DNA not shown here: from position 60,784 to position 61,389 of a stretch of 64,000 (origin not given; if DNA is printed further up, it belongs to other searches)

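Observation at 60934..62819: ComDE-like split ThDP decarboxylase with coxG and a small CPCCGG-motif protein in one overlapping operon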

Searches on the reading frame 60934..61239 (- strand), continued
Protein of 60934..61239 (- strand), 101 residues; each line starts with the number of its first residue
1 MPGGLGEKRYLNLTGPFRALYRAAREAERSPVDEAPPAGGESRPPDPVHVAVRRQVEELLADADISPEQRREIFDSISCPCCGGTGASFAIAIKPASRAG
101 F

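Call 36: find_encoding_contigs(protein=P0244, flank=6000, max_places=1)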
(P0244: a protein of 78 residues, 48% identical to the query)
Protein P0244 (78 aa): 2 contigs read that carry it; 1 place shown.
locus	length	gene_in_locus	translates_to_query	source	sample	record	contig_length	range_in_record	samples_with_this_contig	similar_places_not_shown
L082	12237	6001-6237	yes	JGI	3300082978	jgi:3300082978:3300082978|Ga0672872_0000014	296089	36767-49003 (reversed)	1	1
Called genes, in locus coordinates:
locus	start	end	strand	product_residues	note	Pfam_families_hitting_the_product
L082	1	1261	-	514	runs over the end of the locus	PF00083:Sugar_tr, PF07690:MFS_1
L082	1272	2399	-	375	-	PF00364:Biotin_lipoyl (faint), PF25917:BSH_RND, PF25919:BSH_CusB (weak), PF25881:HH_YBHG (weak), PF25885:HH_EMRA (weak), PF25954:Beta-barrel_RND_2, PF25963:Beta-barrel_AAEA, PF25990:Beta-barrel_YknX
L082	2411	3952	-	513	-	PF02321:OEP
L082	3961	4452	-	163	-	PF09339:HTH_IclR (faint), PF01047:MarR, PF12802:MarR_2, PF13463:HTH_27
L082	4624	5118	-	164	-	PF00005:ABC_tran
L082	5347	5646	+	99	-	-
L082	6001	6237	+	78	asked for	-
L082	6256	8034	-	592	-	PF02538:Hydantoinase_B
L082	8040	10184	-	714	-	PF05378:Hydant_A_N, PF01968:Hydantoinase_A, PF19278:Hydant_A_C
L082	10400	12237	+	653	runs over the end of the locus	PF00989:PAS, PF08448:PAS_4, PF13426:PAS_9, PF00989:PAS, PF08448:PAS_4, PF13426:PAS_9, PF00512:HisKA, PF02518:HATPase_c, +3 more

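Call 39: find_related_loci(query=A4, collection=metagenome_contigs, flank=5000)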
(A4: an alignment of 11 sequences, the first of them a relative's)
Query A4 (70 aa) in metagenome_contigs; peptide patterns used: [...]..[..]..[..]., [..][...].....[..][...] (x = any residue, [..] = any of these).
600 stretches matched a pattern (row limit reached: there are more); 131 encode a relative of the query (tblastn E <= 1e-3); the best 80 are kept; 80 distinct loci.
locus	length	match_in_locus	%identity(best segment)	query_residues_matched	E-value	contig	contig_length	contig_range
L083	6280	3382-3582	54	1-70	2e-22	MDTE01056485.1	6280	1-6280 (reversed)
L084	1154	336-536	57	8-70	1e-21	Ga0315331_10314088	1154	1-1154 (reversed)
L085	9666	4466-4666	51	1-70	4e-21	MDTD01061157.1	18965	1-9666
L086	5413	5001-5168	61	14-70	3e-21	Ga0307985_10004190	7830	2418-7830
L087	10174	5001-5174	60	6-63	1e-20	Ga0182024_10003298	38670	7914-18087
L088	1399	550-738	56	10-69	4e-20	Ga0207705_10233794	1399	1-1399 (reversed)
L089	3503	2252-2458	58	3-63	7e-20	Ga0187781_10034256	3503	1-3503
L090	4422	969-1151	51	3-63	7e-20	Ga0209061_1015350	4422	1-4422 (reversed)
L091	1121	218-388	58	10-66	9e-20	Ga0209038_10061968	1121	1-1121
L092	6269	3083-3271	54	3-65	1e-19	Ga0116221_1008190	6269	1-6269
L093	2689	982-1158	53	10-68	3e-19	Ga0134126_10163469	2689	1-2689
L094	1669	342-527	60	8-67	4e-19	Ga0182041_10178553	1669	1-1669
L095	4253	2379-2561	57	5-65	4e-19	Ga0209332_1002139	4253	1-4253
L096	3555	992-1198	54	3-65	5e-19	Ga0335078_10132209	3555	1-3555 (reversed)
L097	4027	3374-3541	58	14-70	8e-19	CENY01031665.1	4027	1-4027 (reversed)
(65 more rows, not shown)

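Call 53: search_protein_families(library=ncbifam, proteins=[L007:19514-20306:+, L007:12100-14184:-, L007:10337-12103:-, L007:5596-6315:-, L007:6312-6725:-, L007:5040-5594:-], max_evalue=0.00001)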
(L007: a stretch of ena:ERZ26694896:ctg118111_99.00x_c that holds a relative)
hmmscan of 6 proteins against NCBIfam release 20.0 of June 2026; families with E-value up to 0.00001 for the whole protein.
L007:19514-20306:+ (264 aa): 13 families
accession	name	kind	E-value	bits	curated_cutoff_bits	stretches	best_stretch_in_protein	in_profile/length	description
TIGR03194.1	4hydrxCoA_A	equivalog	8.5e-57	193.1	994.55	1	23-260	5-223/746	4-hydroxybenzoyl-CoA reductase subunit alpha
NF007426.0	PRK09970.1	equivalog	3.1e-49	167.7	916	1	12-260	3-239/761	xanthine dehydrogenase molybdenum-binding subunit XdhA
NF043082.1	XdhA_XDHase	equivalog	2.6e-48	164.7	780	1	15-260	1-236/758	xanthine dehydrogenase subunit XdhA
TIGR03196.1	pucD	equivalog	1.1e-44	153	783.65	1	19-260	6-223/763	xanthine dehydrogenase subunit D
NF041018.1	glyceraldDH_alpha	equivalog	2.3e-41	142.1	790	1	15-262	3-238/741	glyceraldehyde dehydrogenase subunit alpha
TIGR03311.1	Se_dep_XDH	equivalog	9.6e-37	126.5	830.45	1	9-260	156-386/848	selenium-dependent xanthine dehydrogenase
TIGR02416.1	CO_dehy_Mo_lg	equivalog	2.5e-36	125.2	991.15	1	28-261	6-236/770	aerobic carbon-monoxide dehydrogenase large subunit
TIGR03313.1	Se_sel_red_Mo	hypoth_equivalog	1.1e-35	122.6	1101.9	2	10-168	163-318/951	molybdopterin-dependent oxidoreductase Mo/Fe-S-binding subunit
NF045668.1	pterin_aldehy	equivalog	5.1e-30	104.3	1100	1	8-261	168-413/905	molybdopterin-dependent aldehyde oxidoreductase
NF040766.1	CODH_aero_grp5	exception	5e-25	87.8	950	1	13-261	3-240/785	aerobic carbon-monoxide dehydrogenase large subunit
TIGR02965.1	xanthine_xdhB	equivalog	6.6e-24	84.1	849.5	1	26-259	12-218/758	xanthine dehydrogenase molybdopterin binding subunit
NF041671.1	peri_hyde_PaoC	equivalog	1.1e-22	80.3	1180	1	11-260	14-237/735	aldehyde oxidoreductase molybdenum-binding subunit PaoC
TIGR02969.1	mam_aldehyde_ox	subfamily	1.1e-13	49.6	1912.3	1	20-257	581-788/1330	aldehyde oxidase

L007:12100-14184:- (694 aa): 3 families
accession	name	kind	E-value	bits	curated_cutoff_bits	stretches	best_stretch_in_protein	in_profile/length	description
NF050156.1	CapLactmsAlpCapA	equivalog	2.5e-148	495.4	1000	1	11-685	2-683/689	caprolactamase subunit alpha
NF042975.2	AcphenoCarb_ApcC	equivalog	1.2e-81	275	1500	1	14-682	13-704/733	acetophenone carboxylase subunit gamma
NF042960.1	AcphenoCarb_ApcA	equivalog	1.5e-55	188.7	1250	1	61-687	60-655/658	acetophenone carboxylase subunit alpha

L007:10337-12103:- (588 aa): 2 families
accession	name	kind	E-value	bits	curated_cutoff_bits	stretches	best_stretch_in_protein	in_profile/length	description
NF050157.1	CapLactmsBetCapB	equivalog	8.5e-88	295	1000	1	7-573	2-575/577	caprolactamase subunit beta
NF042976.1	AcphenoCarb_ApcD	equivalog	1e-34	119.9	1500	2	41-455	63-489/685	acetophenone carboxylase subunit delta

L007:5596-6315:- (239 aa): 3 families
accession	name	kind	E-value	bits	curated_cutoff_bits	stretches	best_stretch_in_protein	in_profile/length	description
NF001273.0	PRK00230.1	equivalog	5.7e-60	202.6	193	1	4-231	3-231/233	orotidine-5'-phosphate decarboxylase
TIGR01740.1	pyrF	equivalog_domain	1.1e-39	136.3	92.3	1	8-225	1-215/216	orotidine-5'-phosphate decarboxylase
NF010386.0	PRK13813.1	equivalog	1.6e-33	116.1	208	1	5-231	4-215/216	orotidine 5'-phosphate decarboxylase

L007:6312-6725:- (137 aa): 0 families

L007:5040-5594:- (184 aa): 2 families
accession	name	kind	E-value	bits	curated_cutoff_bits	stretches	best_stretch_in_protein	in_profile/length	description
TIGR01926.1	peroxid_rel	subfamily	5.8e-19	68.6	81.8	1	20-155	39-175/178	peroxidase-related enzyme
TIGR04030.1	perox_Avi_7169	hypoth_equivalog_domain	4.2e-07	30.2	233.15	1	41-149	71-180/185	alkylhydroperoxidase domain protein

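Call 58: predict_structure(alignment_id=A2)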
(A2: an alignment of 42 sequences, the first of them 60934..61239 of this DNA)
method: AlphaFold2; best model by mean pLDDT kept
length: 101 residues; sequences in the alignment: 42
mean_pLDDT: 76.4   pTM: 0.38
mean pLDDT of the five models: 76.4, 74.8, 74.5, 73.3, 73.2
residues with pLDDT >= 90: 15; 70-90: 51; 50-70: 33; < 50: 2
segments of 3 or more residues with pLDDT < 50: none
pLDDT, mean of each block of 10 residues (from residue 1): 64 86 86 65 73 90 94 78 55 74 67
secondary structure, 60 per line:
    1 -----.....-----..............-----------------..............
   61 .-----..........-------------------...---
elements in order: H6-10 H16-29 H47-61 H67-76

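Call 62: fold_search(model_id=the predicted structure, library=pdb)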
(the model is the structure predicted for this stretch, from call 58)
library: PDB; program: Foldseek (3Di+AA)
matches with E <= 10: 1; with E <= 0.001: 0
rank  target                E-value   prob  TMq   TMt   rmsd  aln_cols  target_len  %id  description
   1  9u3l_U                9.9e+00  0.03  0.23  0.04  17.3        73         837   20  Substrate-engaged human 26S proteasome bound to midnolin with RPT2 at top of spiral staircase (released 2026-03-25)
